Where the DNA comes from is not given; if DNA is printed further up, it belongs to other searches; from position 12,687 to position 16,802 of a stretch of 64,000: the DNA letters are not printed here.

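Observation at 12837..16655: STAND-type SARP regulator with a C-terminal OppA/DppA-like (SBP_bac_5) ligand-binding domain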

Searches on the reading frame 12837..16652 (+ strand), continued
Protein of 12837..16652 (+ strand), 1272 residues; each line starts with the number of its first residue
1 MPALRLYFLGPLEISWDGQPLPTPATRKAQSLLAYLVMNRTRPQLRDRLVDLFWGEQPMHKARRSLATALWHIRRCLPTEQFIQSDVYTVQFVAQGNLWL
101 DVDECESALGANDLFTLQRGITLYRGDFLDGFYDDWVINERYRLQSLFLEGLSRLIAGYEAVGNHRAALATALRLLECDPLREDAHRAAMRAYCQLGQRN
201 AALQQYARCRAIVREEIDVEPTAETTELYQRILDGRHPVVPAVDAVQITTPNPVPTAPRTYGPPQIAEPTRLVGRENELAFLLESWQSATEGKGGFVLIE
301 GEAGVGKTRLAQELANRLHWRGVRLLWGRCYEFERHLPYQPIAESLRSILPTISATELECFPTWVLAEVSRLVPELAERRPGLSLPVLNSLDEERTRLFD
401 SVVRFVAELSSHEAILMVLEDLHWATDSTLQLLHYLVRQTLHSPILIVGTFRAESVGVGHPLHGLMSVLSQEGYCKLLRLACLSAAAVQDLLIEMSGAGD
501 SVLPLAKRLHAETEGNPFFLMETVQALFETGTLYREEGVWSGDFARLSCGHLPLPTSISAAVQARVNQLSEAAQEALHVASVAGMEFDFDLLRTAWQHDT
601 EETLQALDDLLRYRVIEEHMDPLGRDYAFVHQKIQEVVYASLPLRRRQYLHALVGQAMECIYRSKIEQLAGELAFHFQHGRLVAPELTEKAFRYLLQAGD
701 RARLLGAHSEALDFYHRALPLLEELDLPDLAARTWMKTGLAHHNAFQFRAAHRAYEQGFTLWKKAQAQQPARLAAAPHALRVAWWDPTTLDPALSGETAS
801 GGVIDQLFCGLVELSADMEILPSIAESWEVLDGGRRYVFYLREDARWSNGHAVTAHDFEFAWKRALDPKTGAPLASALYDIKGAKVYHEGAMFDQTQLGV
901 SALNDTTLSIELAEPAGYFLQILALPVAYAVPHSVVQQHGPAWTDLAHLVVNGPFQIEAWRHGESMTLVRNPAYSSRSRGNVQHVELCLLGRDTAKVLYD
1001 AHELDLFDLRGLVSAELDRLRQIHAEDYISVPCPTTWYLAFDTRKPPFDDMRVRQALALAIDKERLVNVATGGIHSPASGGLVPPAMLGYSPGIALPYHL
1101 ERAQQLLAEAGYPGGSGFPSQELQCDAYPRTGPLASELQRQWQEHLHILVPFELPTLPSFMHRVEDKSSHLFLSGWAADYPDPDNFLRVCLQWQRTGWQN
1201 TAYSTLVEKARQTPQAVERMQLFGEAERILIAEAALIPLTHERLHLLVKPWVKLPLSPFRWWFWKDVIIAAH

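Call 20: find_encoding_contigs(protein=P0114, flank=10000, max_places=2)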
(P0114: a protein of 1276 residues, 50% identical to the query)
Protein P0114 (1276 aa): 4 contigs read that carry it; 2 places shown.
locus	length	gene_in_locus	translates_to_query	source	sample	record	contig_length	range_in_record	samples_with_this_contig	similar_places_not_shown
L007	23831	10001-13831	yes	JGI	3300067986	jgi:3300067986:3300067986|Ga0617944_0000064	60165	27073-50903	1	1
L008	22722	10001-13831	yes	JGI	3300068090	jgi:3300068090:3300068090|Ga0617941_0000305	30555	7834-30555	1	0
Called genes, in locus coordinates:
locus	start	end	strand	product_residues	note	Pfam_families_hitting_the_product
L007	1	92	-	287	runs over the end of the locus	-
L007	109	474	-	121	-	PF25653:HMG-CoA_red_N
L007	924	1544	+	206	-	PF10502:Peptidase_S26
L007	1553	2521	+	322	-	PF01791:DeoC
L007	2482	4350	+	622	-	PF02730:AFOR_N, PF01314:AFOR_C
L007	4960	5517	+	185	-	-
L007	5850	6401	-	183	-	PF04893:Yip1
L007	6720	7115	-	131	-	PF08327:AHSA1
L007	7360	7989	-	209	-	PF13576:Pentapeptide_3 (faint), PF23894:LD_SV2 (weak), PF13599:Pentapeptide_4, PF00805:Pentapeptide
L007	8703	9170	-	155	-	-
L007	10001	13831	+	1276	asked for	PF00486:Trans_reg_C (faint), PF03704:BTAD, PF13191:AAA_16, PF13424:TPR_12 (weak), PF00496:SBP_bac_5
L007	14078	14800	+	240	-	PF01841:Transglut_core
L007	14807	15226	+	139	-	PF26941:DUF8292 (weak)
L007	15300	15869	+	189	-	-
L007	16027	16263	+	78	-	-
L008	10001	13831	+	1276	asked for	PF00486:Trans_reg_C (faint), PF03704:BTAD, PF13191:AAA_16, PF13424:TPR_12 (weak), PF00496:SBP_bac_5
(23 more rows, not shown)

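Call 21: find_encoding_contigs(protein=P0015, flank=10000, max_places=2)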
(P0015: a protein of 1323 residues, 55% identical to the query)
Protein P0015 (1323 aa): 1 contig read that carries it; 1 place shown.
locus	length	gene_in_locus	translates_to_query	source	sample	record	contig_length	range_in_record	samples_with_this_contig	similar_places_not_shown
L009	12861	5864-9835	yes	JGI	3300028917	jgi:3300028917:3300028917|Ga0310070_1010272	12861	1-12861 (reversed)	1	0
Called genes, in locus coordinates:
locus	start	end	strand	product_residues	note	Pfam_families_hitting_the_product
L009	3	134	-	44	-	?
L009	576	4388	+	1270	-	PF03704:BTAD, PF13424:TPR_12 (faint), PF13191:AAA_16, PF00496:SBP_bac_5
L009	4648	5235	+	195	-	PF14534:DUF4440, PF12680:SnoaL_2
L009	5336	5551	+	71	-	-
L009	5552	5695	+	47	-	-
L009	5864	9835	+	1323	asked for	PF03704:BTAD, PF13191:AAA_16, PF13401:AAA_22 (weak), PF13424:TPR_12 (weak), PF00496:SBP_bac_5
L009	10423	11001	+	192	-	PF13577:SnoaL_4 (weak), PF07366:SnoaL, PF13474:SnoaL_3 (weak), PF14534:DUF4440, PF12680:SnoaL_2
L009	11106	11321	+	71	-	-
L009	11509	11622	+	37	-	-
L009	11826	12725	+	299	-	PF01569:PAP2, PF14378:PAP2_3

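Call 29: find_related_loci(query=A1, collection=genome_contigs, flank=10000)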
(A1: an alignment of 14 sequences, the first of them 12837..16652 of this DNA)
Query A1 (1272 aa) in genome_contigs; peptide patterns used: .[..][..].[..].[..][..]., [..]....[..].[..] (x = any residue, [..] = any of these).
224 stretches matched a pattern; 132 encode a relative of the query (tblastn E <= 1e-3); the best 80 are kept; 78 distinct loci.
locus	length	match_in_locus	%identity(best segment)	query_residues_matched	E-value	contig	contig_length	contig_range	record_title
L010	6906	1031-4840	55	1-1272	0e+0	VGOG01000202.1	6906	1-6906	MAG: Chloroflexi bacterium isolate K_DeepCast_250m_m2_317 K_DeepCast_250m_m2_317_Ga0194125_10024492, whole genome shotgu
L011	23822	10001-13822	54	1-1272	0e+0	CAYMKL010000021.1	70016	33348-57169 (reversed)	MAG TPA_asm: uncultured Anaerolineae bacterium isolate SRP167671_co1_184 genome assembly, contig: NODE_395_length_70016_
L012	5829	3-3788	53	12-1272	0e+0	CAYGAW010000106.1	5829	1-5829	MAG TPA_asm: uncultured Anaerolineales bacterium isolate ERP108616_co1_293 genome assembly, contig: k119_1595522, whole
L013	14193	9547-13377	53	1-1272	0e+0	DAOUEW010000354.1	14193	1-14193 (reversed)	MAG TPA_asm: Anaerolineae bacterium isolate N9_380 k139_994077, whole genome shotgun sequence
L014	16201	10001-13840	54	1-1272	0e+0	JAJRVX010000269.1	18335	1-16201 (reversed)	MAG: Chloroflexota bacterium isolate Dive96_bin10.82 k141_2363230, whole genome shotgun sequence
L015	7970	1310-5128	52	1-1272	0e+0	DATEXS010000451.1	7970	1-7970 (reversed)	MAG TPA_asm: Anaerolineae bacterium isolate SMAG_U8425 k141_921556, whole genome shotgun sequence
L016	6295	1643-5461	51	1-1272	0e+0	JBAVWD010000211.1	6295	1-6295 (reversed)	MAG: Anaerolineae bacterium isolate MFD01591_ilm_asm_bin2 k127_203201, whole genome shotgun sequence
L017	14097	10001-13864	53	4-1272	0e+0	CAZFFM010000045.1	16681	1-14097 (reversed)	MAG TPA_asm: uncultured Ardenticatenales bacterium isolate binchicken_co172_209 genome assembly, contig: NODE_2849_lengt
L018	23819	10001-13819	52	1-1272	0e+0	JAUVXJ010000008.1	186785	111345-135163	MAG: Chloroflexota bacterium isolate CSMAG_1213 CSMAG_1213_k141_646971_length_186785_cov_19.9912, whole genome shotgun s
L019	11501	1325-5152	51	1-1272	0e+0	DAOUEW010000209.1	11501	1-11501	MAG TPA_asm: Anaerolineae bacterium isolate N9_380 k139_1409763, whole genome shotgun sequence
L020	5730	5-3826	51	1-1272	0e+0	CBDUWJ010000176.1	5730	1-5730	MAG TPA_asm: uncultured Anaerolineae bacterium isolate SRR22302363_binner13_Refined_38 genome assembly, contig: ERZ25749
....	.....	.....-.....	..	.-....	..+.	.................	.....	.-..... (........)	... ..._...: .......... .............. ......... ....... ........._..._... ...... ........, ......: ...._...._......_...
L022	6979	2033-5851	51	1-1272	0e+0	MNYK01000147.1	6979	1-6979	MAG: Desulfobacterales bacterium CG2_30_60_27 cg2_3.0_scaffold_11668_c, whole genome shotgun sequence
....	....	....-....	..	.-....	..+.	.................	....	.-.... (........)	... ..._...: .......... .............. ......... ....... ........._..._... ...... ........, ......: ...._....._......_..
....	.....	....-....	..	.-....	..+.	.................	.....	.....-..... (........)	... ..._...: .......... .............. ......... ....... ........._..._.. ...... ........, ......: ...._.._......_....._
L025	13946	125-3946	49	4-1272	0e+0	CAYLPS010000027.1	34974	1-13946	MAG TPA_asm: uncultured Anaerolineaceae bacterium isolate SRP098346_co1_7 genome assembly, contig: NODE_774_length_34974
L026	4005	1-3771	50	43-1272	0e+0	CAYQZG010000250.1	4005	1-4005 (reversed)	MAG TPA_asm: uncultured Anaerolineales bacterium isolate binchicken_co15_218 genome assembly, contig: NODE_24094_length_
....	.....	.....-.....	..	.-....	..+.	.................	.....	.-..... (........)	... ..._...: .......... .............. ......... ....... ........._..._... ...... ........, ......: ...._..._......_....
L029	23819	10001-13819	78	1-1272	0e+0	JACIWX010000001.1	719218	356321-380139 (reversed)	MAG: Chloroflexota bacterium isolate MAG-37 Chloroflexota_E3_bin22_Scaffold_1, whole genome shotgun sequence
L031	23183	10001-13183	52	234-1272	0e+0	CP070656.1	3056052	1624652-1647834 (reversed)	MAG: Fidelibacterota bacterium isolate bin809 chromosome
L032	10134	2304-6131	43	4-1272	0e+0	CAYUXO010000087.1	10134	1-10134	MAG TPA_asm: uncultured Anaerolineales bacterium isolate SRP128015_co2_56 genome assembly, contig: NODE_5033_length_1013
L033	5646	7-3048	53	269-1272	0e+0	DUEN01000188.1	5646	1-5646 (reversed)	MAG TPA_asm: Caldilineae bacterium isolate J4 Contig188, whole genome shotgun sequence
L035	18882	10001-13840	51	1-1272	0e+0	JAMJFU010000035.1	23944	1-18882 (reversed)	MAG: Anaerolineae bacterium isolate B4-07 NODE_35_length_23944_cov_5.667253, whole genome shotgun sequence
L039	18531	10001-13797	44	4-1272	0e+0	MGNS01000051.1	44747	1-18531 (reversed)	MAG: Chloroflexi bacterium RBG_16_57_11 RBG_16_scaffold_1730, whole genome shotgun sequence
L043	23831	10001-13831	51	1-1272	0e+0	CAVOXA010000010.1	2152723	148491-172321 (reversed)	MAG: uncultured Chloroflexia bacterium isolate MFD09964.bin.2.208 genome assembly, contig: contig_4639, whole genome sho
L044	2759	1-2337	53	497-1272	0e+0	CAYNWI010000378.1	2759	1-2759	MAG TPA_asm: uncultured Anaerolineae bacterium isolate binchicken_co196_404 genome assembly, contig: NODE_56969_length_2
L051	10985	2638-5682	48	1-1272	0e+0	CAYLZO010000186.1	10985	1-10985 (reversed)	MAG TPA_asm: uncultured Anaerolineaceae bacterium isolate SRP141376_co1_201 genome assembly, contig: NODE_11134_length_1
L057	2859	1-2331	39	497-1272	0e+0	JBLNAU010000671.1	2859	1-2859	MAG: Syntrophothermus sp. isolate MAG169 PRJNA951521_bin29_renamed_670, whole genome shotgun sequence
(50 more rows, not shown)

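Call 58: search_protein_families(library=padloc, proteins=[window:12837-16652:+], max_evalue=0.01)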
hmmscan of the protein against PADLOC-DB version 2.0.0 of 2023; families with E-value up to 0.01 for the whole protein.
window:12837-16652:+ (1272 aa): 0 families
